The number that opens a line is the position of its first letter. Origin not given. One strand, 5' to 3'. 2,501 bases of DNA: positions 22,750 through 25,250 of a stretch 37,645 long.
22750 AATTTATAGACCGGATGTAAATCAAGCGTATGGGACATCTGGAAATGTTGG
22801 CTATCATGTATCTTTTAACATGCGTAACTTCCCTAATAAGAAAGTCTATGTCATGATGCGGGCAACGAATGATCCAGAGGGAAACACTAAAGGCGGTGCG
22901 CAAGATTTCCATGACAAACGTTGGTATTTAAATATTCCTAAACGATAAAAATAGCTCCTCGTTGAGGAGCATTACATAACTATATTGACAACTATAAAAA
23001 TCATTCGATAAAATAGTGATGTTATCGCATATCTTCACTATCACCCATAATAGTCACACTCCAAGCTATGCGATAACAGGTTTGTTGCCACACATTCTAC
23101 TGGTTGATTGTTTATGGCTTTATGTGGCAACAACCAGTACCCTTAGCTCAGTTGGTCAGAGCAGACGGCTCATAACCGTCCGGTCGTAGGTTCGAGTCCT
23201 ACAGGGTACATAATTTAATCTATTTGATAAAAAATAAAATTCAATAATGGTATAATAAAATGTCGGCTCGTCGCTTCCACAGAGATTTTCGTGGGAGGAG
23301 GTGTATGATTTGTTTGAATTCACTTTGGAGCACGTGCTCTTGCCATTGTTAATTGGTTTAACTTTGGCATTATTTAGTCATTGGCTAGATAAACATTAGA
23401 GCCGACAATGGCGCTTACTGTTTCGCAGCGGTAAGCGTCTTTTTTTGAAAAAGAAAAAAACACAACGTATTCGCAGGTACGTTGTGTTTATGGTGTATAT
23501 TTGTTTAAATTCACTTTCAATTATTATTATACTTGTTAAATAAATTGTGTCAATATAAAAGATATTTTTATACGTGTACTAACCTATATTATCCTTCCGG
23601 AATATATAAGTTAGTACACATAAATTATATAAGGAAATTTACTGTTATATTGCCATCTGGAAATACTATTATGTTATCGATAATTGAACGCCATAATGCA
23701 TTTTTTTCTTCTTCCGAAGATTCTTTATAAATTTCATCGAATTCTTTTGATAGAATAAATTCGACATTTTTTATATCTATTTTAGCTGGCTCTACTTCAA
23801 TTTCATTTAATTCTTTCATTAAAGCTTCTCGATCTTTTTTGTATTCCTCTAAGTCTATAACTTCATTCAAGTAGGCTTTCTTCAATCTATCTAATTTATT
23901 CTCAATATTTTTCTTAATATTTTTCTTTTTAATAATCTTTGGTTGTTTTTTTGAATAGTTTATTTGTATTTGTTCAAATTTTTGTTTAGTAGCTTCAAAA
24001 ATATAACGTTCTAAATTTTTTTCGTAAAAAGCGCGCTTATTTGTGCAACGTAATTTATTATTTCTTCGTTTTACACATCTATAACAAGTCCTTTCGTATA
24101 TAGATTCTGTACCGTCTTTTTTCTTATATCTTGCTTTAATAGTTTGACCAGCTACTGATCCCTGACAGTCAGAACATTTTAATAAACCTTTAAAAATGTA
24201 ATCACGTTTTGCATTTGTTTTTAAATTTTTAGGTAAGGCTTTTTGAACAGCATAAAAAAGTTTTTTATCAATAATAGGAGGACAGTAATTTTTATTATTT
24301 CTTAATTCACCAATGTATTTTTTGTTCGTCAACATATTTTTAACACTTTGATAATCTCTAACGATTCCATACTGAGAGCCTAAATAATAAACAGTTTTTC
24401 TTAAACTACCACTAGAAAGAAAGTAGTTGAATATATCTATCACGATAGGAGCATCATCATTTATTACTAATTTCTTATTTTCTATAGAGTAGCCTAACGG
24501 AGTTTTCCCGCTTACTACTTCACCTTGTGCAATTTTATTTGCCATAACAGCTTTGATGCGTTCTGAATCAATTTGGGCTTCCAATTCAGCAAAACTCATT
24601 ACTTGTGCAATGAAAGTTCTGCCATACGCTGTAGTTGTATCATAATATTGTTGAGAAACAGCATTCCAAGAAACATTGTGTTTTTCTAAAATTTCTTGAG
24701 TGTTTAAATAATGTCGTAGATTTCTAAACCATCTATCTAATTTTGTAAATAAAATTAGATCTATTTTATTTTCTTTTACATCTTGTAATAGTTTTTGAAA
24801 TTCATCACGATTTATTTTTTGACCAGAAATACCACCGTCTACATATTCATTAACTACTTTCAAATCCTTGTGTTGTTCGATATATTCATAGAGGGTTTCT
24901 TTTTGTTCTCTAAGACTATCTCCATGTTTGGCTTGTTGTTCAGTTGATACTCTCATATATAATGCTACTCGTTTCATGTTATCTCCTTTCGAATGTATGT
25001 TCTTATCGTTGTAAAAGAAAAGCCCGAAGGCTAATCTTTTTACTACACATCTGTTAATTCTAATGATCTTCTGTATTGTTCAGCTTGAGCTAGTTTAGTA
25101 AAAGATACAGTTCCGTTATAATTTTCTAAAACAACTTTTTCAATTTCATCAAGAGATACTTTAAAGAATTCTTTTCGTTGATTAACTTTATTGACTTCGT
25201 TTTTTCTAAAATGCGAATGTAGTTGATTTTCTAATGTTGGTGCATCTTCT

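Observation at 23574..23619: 46-bp near-perfect palindrome 5 bp from the serine-integrase stop: likely attP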

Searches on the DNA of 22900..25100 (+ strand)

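Call 6: search_dna_similar(query=window:22900-25100:+, collection=phages, mode=near, max_rows=30)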
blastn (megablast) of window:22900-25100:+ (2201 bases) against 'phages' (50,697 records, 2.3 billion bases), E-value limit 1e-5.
Records with a match: 23; places in all: 25; records where one place covers at least 80% of the query: 0.
Best place of each record, by identity: >=99% 1; 95-99% 3; 90-95% 8; 60-80% 11.
By first word of the organism name: Enterococcus 14; Listeria 4; Bacillus 3; Acinetobacter 1; Latilactobacillus 1.
By host as written in the record: Enterococcus faecalis 11; Listeria monocytogenes 3; Bacillus thuringiensis var. israelensis ATCC 35646 2; Enterococcus faecium 4995/20 1; Acinetobacter baumannii AB5075 1; Enterococcus sp. VKM B-1578 1; Enterococcus hirae BBCO_MU_1 1; Latilactobacillus curvatus TMW 1.1365 1; and 2 more.
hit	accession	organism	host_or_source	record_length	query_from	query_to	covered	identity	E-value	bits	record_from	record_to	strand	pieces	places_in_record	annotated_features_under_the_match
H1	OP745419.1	Enterococcus phage 4995_1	Enterococcus faecium 4995/20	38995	1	312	14%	99.0%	8e-157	560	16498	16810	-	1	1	tRNA-Ile | peptidoglycan recognition protein family protein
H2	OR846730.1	Listeria phage LM 4-11-1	Listeria monocytogenes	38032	1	314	14%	97.5%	1e-149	536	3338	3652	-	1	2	record has no annotation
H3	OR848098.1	Listeria phage LM 4-14-1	Listeria monocytogenes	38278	1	314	14%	97.5%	1e-149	536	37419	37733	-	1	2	record has no annotation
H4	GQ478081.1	Enterococcus phage phiFL1A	Enterococcus faecalis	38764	1767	2075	14%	78.0%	5e-45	189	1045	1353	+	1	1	gp01: integrase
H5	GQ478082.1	Enterococcus phage phiFL1B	Enterococcus faecalis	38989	1767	2075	14%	78.0%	5e-45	189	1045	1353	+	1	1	gp01: integrase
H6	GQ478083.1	Enterococcus phage phiFL1C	Enterococcus faecalis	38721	1767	2075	14%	78.0%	5e-45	189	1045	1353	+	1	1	gp01: integrase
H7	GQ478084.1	Enterococcus phage phiFL2A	Enterococcus faecalis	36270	1767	2075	14%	78.0%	5e-45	189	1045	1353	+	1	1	gp01: integrase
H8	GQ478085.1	Enterococcus phage phiFL2B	Enterococcus faecalis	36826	1767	2075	14%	78.0%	5e-45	189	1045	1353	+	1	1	gp01: integrase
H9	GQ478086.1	Enterococcus phage phiFL3A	Enterococcus faecalis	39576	1767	2075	14%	78.0%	5e-45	189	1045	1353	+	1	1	gp01: integrase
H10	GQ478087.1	Enterococcus phage phiFL3B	Enterococcus faecalis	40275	1767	2075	14%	78.0%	5e-45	189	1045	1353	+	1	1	gp01: integrase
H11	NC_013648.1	Enterococcus phage phiFL3A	Enterococcus faecalis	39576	1767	2075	14%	78.0%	5e-45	189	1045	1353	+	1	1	gp01: integrase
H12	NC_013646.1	Enterococcus phage phiFL1A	Enterococcus faecalis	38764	1767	2075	14%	78.0%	5e-45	189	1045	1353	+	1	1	gp01: integrase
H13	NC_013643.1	Enterococcus phage phiFL2A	Enterococcus faecalis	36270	1767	2075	14%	78.0%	5e-45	189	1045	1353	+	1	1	gp01: integrase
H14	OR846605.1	Enterococcus phage Efs 1-1-1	Enterococcus faecalis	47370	1767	2075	14%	77.4%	1e-41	178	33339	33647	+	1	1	record has no annotation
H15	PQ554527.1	Acinetobacter phage D2SVT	Acinetobacter baumannii AB5075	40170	238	328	4%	92.4%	3e-27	130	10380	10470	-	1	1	tRNA-Met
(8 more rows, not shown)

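Call 9: search_dna_similar(query=window:23200-25100:+, collection=phages, mode=distant, max_rows=25)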
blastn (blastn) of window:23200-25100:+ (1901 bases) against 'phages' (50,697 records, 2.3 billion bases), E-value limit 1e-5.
Records with a match: 17; places in all: 17; records where one place covers at least 80% of the query: 0.
Best place of each record, by identity: 80-90% 6; 60-80% 11.
By first word of the organism name: Enterococcus 17.
By host as written in the record: Enterococcus faecalis 17.
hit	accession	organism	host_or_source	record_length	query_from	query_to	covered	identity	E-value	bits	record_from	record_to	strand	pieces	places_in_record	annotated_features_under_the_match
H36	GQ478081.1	Enterococcus phage phiFL1A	Enterococcus faecalis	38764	626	1778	43%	70.8%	9e-81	378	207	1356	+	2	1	gp01: integrase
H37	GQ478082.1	Enterococcus phage phiFL1B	Enterococcus faecalis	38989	626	1778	43%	70.8%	9e-81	378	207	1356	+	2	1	gp01: integrase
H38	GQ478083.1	Enterococcus phage phiFL1C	Enterococcus faecalis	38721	626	1778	43%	70.8%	9e-81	378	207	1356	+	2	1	gp01: integrase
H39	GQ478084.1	Enterococcus phage phiFL2A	Enterococcus faecalis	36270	626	1778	43%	70.8%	9e-81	378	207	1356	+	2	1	gp01: integrase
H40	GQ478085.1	Enterococcus phage phiFL2B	Enterococcus faecalis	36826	626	1778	43%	70.8%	9e-81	378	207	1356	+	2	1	gp01: integrase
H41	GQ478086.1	Enterococcus phage phiFL3A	Enterococcus faecalis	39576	626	1778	43%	70.8%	9e-81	378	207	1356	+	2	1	gp01: integrase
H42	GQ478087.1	Enterococcus phage phiFL3B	Enterococcus faecalis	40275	626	1778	43%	70.8%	9e-81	378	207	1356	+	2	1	gp01: integrase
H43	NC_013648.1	Enterococcus phage phiFL3A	Enterococcus faecalis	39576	626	1778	43%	70.8%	9e-81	378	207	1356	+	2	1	gp01: integrase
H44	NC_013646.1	Enterococcus phage phiFL1A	Enterococcus faecalis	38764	626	1778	43%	70.8%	9e-81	378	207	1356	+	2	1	gp01: integrase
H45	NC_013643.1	Enterococcus phage phiFL2A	Enterococcus faecalis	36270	626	1778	43%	70.8%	9e-81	378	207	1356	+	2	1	gp01: integrase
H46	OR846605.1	Enterococcus phage Efs 1-1-1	Enterococcus faecalis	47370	626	1778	43%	70.4%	2e-76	365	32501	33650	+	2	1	record has no annotation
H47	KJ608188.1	Enterococcus phage EFC-1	Enterococcus faecalis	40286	1785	1845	3%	88.7%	3e-11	78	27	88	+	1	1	hypothetical protein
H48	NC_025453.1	Enterococcus phage EFC-1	Enterococcus faecalis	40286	1785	1845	3%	88.7%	3e-11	78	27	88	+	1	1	hypothetical protein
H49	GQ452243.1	Enterococcus phage phiEf11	Enterococcus faecalis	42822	1784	1843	3%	86.9%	1e-9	72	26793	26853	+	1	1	putative phage protein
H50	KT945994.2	Enterococcus phage vB_EfaS_IME197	Enterococcus faecalis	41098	1784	1843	3%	86.9%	1e-9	72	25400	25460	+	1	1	choline binding protein D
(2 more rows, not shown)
